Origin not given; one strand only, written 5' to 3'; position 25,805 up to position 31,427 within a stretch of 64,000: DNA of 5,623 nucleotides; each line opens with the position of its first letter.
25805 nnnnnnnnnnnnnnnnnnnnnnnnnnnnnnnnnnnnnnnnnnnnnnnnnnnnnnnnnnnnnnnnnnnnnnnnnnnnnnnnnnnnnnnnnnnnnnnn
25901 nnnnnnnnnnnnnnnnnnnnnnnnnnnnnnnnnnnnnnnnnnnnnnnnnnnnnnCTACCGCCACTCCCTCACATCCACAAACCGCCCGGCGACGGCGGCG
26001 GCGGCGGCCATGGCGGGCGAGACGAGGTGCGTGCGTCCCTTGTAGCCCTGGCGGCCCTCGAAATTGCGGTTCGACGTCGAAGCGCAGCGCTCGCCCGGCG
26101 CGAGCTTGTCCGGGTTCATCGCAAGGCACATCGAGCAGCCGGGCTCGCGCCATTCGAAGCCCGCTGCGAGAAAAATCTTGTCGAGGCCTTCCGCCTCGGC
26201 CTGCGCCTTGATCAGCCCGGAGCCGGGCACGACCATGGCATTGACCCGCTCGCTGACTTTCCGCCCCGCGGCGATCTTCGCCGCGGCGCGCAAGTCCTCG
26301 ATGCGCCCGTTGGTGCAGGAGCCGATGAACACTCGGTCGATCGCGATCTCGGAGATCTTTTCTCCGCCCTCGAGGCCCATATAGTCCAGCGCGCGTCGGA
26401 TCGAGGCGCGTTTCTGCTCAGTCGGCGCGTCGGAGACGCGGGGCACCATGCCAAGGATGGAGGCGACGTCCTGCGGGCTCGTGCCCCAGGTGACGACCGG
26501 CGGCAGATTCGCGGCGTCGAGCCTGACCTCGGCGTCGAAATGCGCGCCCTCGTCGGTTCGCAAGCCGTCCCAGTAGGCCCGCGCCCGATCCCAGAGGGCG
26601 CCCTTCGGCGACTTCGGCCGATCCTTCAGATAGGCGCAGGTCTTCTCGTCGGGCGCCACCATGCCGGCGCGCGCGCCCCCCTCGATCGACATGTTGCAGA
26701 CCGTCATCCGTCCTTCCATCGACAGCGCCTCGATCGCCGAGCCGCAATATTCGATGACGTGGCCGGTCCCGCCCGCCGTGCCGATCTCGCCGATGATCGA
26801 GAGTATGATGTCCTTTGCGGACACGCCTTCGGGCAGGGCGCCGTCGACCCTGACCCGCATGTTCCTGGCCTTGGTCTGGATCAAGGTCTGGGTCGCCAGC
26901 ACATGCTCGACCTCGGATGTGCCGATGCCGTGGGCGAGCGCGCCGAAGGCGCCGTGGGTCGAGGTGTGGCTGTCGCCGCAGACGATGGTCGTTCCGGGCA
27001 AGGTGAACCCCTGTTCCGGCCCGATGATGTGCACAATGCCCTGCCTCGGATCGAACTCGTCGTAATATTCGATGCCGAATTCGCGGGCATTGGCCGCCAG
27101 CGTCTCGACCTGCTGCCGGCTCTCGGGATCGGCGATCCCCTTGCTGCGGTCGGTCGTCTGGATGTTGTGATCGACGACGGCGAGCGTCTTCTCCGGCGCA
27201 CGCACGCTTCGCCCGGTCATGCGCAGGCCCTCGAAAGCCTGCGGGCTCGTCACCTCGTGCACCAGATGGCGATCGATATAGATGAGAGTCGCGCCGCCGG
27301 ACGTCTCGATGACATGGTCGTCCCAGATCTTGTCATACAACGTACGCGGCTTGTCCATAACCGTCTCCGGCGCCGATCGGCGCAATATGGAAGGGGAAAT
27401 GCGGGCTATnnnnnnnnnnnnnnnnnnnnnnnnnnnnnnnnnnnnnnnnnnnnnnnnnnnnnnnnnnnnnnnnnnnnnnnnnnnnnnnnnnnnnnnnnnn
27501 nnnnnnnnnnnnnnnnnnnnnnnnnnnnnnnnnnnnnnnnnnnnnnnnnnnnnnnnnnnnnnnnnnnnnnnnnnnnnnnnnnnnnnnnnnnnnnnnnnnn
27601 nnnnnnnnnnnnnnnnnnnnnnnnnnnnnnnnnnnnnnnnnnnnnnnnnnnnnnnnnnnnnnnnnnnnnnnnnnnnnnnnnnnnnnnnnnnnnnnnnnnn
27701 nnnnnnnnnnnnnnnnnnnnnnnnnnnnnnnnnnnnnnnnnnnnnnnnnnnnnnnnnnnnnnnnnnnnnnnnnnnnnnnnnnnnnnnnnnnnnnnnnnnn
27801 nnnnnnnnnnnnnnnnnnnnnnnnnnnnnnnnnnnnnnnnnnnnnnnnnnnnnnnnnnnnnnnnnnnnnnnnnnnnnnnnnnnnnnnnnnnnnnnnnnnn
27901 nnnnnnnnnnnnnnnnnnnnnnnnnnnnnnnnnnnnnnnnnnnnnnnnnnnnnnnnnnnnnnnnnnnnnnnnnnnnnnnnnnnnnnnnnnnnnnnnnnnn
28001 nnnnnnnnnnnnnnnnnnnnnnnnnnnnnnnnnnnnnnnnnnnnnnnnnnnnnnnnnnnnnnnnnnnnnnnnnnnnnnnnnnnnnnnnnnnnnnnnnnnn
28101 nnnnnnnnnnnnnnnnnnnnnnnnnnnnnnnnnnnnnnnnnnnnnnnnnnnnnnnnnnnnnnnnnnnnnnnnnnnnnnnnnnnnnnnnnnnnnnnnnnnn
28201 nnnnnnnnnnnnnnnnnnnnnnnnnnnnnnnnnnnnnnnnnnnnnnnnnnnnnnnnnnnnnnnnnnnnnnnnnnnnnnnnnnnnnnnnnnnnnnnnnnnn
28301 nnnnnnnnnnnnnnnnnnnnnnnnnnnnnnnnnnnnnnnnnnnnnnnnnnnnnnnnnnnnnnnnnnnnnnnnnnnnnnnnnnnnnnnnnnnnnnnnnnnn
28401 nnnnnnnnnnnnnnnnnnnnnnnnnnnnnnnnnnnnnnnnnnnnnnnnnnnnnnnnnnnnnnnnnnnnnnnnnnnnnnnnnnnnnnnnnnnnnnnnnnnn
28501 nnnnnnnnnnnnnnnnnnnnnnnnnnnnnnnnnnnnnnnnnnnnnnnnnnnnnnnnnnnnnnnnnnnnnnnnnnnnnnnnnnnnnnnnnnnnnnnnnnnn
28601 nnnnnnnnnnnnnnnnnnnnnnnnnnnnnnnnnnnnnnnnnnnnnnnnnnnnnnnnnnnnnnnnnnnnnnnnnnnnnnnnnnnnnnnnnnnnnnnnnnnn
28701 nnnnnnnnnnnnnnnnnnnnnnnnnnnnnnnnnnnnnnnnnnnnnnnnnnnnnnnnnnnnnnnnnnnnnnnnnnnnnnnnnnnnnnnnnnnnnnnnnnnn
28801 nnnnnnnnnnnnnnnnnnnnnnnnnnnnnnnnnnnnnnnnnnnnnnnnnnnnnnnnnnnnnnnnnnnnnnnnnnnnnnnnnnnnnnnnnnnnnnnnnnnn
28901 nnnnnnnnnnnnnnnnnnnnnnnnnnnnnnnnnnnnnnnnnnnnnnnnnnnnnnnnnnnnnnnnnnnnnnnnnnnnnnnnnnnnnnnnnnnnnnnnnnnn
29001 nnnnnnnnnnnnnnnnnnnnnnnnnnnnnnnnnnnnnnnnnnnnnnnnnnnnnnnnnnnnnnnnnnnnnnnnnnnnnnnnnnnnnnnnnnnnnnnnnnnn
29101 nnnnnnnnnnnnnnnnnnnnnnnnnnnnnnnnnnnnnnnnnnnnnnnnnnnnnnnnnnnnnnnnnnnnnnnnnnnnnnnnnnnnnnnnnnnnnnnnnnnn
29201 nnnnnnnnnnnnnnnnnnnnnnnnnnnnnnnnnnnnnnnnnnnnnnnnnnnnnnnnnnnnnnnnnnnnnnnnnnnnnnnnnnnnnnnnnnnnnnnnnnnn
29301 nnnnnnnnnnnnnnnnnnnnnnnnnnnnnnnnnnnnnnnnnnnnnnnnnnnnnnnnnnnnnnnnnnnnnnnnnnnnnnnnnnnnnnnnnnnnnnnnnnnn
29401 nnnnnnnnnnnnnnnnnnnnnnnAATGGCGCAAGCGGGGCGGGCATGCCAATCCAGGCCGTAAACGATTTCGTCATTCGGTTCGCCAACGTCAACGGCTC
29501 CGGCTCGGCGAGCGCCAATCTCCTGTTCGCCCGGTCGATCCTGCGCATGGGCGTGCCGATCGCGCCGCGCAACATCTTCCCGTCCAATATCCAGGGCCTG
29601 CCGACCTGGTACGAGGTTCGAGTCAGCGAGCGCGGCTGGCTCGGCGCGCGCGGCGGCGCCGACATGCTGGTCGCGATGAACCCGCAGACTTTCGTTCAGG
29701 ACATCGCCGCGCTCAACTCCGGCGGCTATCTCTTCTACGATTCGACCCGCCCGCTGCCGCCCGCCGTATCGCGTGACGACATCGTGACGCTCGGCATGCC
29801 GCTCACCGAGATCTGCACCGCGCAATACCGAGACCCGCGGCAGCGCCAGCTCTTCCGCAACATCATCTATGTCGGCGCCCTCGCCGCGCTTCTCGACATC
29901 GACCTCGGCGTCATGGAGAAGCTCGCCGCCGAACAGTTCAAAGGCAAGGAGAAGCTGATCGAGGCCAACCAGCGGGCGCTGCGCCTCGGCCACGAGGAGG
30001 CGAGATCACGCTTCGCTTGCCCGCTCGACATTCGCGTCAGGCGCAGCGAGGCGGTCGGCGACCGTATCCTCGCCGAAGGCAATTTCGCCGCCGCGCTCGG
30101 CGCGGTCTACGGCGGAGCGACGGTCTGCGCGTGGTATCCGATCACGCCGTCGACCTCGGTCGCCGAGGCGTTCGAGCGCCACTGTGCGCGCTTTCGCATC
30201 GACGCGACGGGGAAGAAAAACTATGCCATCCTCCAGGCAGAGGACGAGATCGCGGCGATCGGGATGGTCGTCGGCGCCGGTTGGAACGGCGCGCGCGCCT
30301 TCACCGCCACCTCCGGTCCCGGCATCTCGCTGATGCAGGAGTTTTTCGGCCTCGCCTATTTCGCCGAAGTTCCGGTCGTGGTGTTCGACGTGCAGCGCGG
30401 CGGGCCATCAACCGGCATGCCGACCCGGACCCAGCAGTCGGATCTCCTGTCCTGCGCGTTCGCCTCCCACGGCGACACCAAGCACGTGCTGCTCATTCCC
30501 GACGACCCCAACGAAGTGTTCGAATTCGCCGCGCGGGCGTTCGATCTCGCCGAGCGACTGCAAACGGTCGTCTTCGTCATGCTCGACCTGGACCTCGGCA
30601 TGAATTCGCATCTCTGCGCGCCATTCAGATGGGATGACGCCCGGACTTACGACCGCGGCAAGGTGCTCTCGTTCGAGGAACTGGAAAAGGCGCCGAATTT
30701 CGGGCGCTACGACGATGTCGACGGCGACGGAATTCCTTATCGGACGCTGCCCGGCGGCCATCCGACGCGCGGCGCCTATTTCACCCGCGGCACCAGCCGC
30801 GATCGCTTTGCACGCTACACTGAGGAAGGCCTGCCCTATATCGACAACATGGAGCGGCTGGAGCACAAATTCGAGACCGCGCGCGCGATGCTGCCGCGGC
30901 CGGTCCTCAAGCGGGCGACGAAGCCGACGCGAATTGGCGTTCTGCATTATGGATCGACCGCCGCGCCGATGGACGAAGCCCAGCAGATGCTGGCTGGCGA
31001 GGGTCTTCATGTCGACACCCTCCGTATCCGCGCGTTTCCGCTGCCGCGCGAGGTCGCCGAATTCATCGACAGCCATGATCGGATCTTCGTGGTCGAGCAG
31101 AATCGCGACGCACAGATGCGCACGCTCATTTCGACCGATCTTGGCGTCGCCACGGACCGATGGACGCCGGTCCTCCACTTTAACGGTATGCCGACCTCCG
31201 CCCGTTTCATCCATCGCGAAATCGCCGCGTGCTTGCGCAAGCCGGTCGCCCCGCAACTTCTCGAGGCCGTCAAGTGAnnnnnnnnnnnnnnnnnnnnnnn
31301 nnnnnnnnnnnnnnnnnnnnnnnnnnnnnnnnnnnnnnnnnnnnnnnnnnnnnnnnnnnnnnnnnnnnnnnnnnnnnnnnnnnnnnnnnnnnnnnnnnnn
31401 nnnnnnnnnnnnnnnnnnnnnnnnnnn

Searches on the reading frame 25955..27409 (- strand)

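Call 56: search_protein_families(library=pfam, proteins=[window:25955-27409:-], max_evalue=0.00001)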
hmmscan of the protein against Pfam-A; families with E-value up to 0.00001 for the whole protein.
window:25955-27409:- (484 aa): 1 family
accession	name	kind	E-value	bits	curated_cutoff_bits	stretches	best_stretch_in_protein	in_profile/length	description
PF00330.25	Aconitase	-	1.1e-179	598.8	28.7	1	26-475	1-463/463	Aconitase family (aconitate hydratase)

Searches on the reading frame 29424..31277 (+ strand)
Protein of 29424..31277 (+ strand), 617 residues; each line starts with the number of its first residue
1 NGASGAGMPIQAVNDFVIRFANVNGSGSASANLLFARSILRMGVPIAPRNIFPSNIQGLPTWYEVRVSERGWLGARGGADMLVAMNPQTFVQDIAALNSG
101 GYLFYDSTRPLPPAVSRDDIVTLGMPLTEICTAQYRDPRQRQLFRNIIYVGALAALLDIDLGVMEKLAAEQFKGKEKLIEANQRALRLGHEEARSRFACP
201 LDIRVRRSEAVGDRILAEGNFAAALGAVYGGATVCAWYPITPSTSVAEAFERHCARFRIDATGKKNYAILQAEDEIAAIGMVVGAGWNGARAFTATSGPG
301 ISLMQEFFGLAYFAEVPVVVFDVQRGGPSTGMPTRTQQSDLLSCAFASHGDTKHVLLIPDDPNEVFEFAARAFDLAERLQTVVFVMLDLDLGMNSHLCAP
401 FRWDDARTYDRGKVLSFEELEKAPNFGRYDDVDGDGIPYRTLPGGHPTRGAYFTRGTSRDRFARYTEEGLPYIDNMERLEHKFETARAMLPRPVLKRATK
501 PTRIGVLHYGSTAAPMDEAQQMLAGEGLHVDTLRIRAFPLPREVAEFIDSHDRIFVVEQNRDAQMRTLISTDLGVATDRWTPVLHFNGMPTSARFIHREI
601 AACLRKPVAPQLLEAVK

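Call 56: search_protein_families(library=pfam, proteins=[window:29424-31277:+], max_evalue=0.00001)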
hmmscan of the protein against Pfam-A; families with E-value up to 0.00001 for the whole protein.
window:29424-31277:+ (617 aa): 2 families
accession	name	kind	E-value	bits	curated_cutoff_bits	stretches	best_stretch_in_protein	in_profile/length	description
PF01855.24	POR_N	-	5.2e-50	170.8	27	1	226-389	2-155/231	Pyruvate flavodoxin/ferredoxin oxidoreductase, thiamine diP-bdg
PF01558.24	POR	-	3.2e-28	99.5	27.4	1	25-190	2-172/173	Pyruvate ferredoxin/flavodoxin oxidoreductase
